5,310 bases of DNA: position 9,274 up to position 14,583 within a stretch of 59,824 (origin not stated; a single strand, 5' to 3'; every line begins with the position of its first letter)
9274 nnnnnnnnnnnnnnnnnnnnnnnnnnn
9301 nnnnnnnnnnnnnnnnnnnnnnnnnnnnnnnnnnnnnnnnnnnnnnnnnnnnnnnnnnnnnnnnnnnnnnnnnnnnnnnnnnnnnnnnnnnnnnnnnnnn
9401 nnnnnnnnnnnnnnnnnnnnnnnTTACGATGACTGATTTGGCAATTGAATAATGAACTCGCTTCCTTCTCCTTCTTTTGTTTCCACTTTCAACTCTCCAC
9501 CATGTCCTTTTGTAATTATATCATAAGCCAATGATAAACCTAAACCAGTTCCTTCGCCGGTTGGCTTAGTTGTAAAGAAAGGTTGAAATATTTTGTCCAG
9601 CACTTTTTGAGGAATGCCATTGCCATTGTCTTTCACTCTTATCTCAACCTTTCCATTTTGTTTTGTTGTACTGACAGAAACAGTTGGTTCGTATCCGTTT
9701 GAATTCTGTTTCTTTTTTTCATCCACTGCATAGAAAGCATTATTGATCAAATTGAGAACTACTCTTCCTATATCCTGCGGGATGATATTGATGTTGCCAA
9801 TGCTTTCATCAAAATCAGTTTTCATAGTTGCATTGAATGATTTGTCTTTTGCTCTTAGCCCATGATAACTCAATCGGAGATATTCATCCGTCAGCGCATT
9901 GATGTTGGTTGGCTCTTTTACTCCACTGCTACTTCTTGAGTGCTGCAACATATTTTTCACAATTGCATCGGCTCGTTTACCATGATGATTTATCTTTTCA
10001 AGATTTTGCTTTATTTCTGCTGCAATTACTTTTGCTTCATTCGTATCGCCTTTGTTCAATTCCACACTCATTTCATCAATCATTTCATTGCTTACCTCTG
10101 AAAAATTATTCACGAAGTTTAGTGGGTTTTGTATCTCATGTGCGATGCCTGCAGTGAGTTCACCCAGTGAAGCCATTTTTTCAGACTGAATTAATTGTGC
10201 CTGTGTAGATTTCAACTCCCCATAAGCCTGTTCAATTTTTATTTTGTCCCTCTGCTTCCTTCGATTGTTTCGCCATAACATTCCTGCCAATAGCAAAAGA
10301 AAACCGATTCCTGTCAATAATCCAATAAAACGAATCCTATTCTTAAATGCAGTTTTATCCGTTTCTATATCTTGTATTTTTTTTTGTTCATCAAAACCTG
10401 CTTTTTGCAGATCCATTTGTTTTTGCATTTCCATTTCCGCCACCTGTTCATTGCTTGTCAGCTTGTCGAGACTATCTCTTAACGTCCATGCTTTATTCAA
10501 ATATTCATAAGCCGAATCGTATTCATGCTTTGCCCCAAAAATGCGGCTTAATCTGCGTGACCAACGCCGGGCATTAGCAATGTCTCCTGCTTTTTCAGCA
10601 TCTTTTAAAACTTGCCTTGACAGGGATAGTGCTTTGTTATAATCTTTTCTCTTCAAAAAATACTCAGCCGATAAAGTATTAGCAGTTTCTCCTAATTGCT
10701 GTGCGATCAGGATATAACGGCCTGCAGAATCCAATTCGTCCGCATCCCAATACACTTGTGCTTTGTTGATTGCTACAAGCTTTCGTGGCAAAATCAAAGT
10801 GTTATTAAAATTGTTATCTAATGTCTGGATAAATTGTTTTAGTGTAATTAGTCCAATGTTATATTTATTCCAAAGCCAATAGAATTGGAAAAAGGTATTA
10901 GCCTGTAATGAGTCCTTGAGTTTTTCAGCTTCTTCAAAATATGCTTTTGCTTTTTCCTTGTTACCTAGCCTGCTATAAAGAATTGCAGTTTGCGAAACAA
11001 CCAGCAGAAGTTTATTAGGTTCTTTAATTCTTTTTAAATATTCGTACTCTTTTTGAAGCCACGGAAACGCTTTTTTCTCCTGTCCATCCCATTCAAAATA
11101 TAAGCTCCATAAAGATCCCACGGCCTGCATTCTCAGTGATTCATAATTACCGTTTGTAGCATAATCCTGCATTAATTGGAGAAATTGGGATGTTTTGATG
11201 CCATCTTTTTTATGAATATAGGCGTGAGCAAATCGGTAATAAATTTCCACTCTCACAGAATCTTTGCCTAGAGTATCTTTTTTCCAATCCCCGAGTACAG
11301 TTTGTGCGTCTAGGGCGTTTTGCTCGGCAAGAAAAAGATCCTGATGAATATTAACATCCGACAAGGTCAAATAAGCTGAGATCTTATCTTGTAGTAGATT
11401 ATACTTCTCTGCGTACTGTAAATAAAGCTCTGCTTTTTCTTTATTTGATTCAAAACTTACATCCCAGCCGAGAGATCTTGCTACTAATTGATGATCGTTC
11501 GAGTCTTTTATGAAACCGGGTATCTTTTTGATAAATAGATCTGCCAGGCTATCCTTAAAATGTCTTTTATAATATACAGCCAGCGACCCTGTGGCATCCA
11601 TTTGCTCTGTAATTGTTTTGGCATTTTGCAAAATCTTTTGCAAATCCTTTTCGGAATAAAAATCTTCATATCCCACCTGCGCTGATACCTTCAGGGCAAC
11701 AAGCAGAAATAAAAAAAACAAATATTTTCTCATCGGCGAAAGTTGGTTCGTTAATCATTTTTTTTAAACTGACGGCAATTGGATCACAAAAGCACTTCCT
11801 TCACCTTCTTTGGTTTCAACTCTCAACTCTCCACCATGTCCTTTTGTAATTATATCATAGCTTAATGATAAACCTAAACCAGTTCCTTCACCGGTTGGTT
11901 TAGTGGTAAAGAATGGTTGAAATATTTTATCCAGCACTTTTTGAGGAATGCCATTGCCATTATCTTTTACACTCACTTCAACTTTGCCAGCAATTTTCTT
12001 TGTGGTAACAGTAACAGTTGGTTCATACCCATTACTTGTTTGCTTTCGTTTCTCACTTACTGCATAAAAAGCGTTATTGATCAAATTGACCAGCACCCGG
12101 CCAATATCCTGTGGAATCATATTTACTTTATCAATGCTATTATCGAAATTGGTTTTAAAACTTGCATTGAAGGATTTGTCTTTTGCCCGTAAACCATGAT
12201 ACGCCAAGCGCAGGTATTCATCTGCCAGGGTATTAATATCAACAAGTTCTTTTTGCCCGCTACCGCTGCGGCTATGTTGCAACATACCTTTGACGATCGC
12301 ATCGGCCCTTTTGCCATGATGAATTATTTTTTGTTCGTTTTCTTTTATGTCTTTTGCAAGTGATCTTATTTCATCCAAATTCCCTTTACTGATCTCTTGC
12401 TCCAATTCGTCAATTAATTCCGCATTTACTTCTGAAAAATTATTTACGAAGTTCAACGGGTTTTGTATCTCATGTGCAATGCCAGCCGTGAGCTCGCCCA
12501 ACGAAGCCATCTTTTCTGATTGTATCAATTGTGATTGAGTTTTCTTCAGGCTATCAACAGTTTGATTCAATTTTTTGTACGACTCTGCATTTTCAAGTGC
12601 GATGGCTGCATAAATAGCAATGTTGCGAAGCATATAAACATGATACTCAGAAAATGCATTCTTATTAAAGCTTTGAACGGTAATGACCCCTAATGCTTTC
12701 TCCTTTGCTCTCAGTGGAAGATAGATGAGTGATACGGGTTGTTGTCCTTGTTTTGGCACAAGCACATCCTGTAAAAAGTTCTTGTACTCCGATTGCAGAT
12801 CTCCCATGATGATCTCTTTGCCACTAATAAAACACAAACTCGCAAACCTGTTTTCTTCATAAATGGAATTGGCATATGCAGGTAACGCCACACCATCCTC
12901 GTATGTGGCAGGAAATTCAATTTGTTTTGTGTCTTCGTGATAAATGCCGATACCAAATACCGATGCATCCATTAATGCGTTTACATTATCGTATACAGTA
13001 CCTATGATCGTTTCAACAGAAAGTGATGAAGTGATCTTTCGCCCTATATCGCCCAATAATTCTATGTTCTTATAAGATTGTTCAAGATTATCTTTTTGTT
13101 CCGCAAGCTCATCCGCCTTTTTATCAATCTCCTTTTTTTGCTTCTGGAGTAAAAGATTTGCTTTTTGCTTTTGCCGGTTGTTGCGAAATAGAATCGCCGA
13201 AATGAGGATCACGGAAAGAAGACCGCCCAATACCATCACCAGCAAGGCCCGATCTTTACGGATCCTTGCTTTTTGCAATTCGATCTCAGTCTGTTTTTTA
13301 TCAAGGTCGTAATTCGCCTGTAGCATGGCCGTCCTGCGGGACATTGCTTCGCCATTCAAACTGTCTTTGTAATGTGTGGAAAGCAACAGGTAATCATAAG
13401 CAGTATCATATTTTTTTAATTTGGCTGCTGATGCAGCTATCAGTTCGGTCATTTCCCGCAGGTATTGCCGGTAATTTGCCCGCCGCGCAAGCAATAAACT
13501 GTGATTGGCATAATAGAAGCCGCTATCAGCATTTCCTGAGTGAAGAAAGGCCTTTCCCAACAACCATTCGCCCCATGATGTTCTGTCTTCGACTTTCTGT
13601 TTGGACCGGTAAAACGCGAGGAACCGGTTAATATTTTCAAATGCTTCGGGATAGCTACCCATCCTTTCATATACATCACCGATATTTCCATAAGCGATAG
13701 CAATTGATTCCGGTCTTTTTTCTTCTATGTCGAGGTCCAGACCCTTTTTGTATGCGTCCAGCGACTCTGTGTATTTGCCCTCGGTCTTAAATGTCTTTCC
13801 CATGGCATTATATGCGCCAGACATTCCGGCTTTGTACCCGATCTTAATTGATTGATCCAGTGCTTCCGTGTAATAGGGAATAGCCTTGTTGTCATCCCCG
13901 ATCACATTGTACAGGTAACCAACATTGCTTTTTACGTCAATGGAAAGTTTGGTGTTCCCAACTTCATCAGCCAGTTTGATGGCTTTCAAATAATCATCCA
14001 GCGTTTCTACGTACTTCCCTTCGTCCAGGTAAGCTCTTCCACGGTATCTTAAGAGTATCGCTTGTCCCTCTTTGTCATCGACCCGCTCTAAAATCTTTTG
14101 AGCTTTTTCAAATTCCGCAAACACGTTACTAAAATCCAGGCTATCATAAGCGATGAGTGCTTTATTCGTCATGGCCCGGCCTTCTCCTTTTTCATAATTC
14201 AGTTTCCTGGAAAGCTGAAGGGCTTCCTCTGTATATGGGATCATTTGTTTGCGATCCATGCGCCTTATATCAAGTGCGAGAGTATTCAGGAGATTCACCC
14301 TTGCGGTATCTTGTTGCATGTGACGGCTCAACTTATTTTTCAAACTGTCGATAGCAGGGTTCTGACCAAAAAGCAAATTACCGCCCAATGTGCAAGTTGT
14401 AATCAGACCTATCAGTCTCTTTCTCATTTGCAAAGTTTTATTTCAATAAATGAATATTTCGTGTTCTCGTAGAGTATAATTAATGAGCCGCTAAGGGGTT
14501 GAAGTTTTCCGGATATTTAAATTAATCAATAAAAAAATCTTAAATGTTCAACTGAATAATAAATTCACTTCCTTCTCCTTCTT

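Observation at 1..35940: A 36-kb, single-orientation array of 11 paralogous histidine kinases with one shared catalytic cassette and no partner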

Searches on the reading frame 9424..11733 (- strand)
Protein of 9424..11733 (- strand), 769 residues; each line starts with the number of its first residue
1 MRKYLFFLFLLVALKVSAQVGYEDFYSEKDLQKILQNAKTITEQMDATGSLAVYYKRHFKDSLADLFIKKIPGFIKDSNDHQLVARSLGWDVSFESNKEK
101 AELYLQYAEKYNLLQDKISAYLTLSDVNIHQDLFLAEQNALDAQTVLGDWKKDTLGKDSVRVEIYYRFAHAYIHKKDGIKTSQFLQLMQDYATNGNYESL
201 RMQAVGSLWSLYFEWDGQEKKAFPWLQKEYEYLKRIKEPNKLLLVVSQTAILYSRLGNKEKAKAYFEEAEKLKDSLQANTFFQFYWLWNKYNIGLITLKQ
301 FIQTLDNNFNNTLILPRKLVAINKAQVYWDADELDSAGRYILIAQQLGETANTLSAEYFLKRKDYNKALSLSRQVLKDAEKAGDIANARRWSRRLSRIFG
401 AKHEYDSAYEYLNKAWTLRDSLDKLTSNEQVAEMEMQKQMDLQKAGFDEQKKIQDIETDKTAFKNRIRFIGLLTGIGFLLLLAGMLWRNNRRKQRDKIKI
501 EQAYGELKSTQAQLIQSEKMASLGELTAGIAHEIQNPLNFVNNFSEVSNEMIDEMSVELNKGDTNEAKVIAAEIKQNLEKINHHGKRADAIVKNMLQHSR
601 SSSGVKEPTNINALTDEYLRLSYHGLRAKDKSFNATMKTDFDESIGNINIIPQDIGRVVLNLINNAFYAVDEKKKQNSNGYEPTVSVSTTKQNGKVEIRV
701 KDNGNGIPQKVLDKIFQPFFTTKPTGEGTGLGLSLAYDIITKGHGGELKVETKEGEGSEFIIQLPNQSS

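Call 5: search_protein_families(library=pfam, proteins=[window:9424-11733:-], max_evalue=0.01)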
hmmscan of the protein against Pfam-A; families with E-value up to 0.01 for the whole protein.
window:9424-11733:- (769 aa): 6 families
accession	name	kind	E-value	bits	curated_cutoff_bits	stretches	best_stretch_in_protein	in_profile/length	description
PF02518.31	HATPase_c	-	5.3e-24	85.2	26.4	1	653-767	4-110/111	Histidine kinase-, DNA gyrase B-, and HSP90-like ATPase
PF13424.12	TPR_12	-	1.5e-08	35.1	30.1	2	215-273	15-75/77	Tetratricopeptide repeat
PF00512.31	HisKA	-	3.4e-08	33.9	26.9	1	523-604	2-66/66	His Kinase A (phospho-acceptor) domain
PF13181.12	TPR_8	-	1.8e-05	25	25.7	1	252-273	10-31/34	Tetratricopeptide repeat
PF13589.12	HATPase_c_3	-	0.0027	18.2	25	1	657-723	5-60/137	Histidine kinase-, DNA gyrase B-, and HSP90-like ATPase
PF00515.34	TPR_1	-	0.0061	16.8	27.8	0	250-272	8-30/34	Tetratricopeptide repeat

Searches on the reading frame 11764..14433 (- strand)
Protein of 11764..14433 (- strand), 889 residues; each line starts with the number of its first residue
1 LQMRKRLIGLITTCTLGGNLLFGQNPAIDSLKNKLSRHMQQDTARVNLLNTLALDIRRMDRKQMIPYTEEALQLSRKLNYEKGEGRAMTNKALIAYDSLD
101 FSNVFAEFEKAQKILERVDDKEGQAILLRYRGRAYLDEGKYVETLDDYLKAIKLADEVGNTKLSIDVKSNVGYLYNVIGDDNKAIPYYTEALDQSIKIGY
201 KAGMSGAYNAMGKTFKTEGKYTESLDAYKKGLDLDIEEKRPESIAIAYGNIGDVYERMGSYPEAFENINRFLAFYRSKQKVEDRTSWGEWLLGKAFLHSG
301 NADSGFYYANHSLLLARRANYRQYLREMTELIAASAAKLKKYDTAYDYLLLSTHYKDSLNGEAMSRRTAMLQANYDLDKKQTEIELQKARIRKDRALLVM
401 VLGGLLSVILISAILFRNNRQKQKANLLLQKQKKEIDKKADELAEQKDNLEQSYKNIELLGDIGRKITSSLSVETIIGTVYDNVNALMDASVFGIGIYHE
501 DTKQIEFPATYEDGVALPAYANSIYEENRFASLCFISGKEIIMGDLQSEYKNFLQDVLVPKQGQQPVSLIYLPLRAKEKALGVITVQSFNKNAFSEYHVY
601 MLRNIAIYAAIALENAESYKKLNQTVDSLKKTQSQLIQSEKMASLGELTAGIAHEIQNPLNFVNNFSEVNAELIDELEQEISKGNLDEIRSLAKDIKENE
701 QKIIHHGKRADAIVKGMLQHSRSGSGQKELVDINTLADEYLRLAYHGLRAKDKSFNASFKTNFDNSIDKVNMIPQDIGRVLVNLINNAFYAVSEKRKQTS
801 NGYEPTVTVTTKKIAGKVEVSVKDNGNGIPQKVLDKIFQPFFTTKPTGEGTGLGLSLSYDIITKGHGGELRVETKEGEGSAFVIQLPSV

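Call 5: search_protein_families(library=pfam, proteins=[window:11764-14433:-], max_evalue=0.01)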
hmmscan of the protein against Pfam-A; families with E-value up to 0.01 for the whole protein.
window:11764-14433:- (889 aa): 14 families
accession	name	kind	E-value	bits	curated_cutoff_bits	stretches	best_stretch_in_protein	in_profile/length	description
PF13424.12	TPR_12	-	4.3e-23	81.7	30.1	4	207-276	5-76/77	Tetratricopeptide repeat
PF02518.31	HATPase_c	-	4.4e-23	82.3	26.4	1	774-887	3-108/111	Histidine kinase-, DNA gyrase B-, and HSP90-like ATPase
PF00515.34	TPR_1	-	2.1e-14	53.1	27.8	1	128-155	4-31/34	Tetratricopeptide repeat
PF13185.12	GAF_2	-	2.3e-11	44.5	28.6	1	471-614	2-136/136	GAF domain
PF13492.12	GAF_3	-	5.9e-09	36.8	27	1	472-615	1-129/129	GAF domain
PF07719.23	TPR_2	-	1.2e-07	31.7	27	0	126-155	2-31/34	Tetratricopeptide repeat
PF00512.31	HisKA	-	5.5e-06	26.8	26.9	1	645-726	2-66/66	His Kinase A (phospho-acceptor) domain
PF13181.12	TPR_8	-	7.2e-06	26.2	25.7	0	207-235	3-31/34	Tetratricopeptide repeat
PF13176.12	TPR_7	-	6.7e-05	23.1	27.9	0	207-237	1-33/36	Tetratricopeptide repeat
PF01590.32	GAF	-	9.5e-05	23.4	22.4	1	531-613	55-133/133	GAF domain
PF13414.12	TPR_11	-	0.00013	22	26.8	0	212-259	1-42/42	TPR repeat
PF13432.12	TPR_16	-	0.00023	22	32.7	0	210-270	2-56/65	Tetratricopeptide repeat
PF13589.12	HATPase_c_3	-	0.0051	17.3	25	0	779-843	5-58/137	Histidine kinase-, DNA gyrase B-, and HSP90-like ATPase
PF14501.12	HATPase_c_5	-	0.0053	17.1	22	0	774-877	3-93/102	GHKL domain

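Call 47: search_protein_families(library=ncbifam, proteins=[window:11764-14433:-], max_evalue=0.001)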
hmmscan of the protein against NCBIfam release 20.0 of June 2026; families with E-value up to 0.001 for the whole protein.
window:11764-14433:- (889 aa): 74 families (the best 25 are shown)
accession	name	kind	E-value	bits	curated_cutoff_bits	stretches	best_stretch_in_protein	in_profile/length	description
NF052574.1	HisKinEspCMyxo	equivalog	3.6e-48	164.3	1200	1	626-888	398-637/785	serine histidine kinase EspC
NF008468.0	PRK11360.1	equivalog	3.1e-46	158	646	1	629-887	380-607/616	two-component system sensor histidine kinase AtoS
NF038348.1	T2SS_HK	subfamily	5.3e-38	130.8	450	1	623-887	305-572/574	histidine kinase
NF010411.0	PRK13837.1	equivalog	6.1e-35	120.4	647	1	611-888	416-675/828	two-component system VirA-like sensor kinase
NF007688.0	PRK10364.1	equivalog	2.4e-34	118.9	479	1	608-887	203-450/460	two-component system sensor histidine kinase ZraS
NF052573.1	HisKinEspAMyxo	equivalog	3e-34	118.2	1400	1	629-886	368-609/755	serine histidine kinase EspA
NF047466.1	hybrid_RR_LvrB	exception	1.3e-31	110.2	500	1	612-888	119-376/377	hybrid histidine kinase/response regulator LvrB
NF010076.0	PRK13557.1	subfamily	1.1e-29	103.2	631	1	630-887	148-393/540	histidine kinase famiy protein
NF041777.1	sens_FixL_Rhizob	equivalog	1e-28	100.3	850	1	623-887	240-480/485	sensor protein FixL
NF046020.1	HisKinCckABruc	equivalog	1.6e-27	95.8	1000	1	629-887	464-706/868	cell cycle histidine kinase CckA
NF046026.1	HisKinCckACaul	equivalog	2.5e-27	95.3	1000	1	625-888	282-532/678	cell cycle histidine kinase CckA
NF047497.1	HK_LIC_12097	equivalog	1e-26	93.6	500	1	628-888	133-366/367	LIC_12097 family sensor histidine kinase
NF053520.1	HK_Porph_FimS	equivalog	2.4e-25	88.9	600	2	174-427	133-385/618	sensor histidine kinase FimS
NF047794.1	HisKinPtgB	equivalog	1.5e-23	83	1000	1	626-874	423-641/656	two-component system sensor histidine kinase PgtB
NF040750.1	tetrathio_HK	equivalog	2.2e-19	69.4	750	1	605-876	298-542/555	tetrathionate respiration histidine kinase TtrS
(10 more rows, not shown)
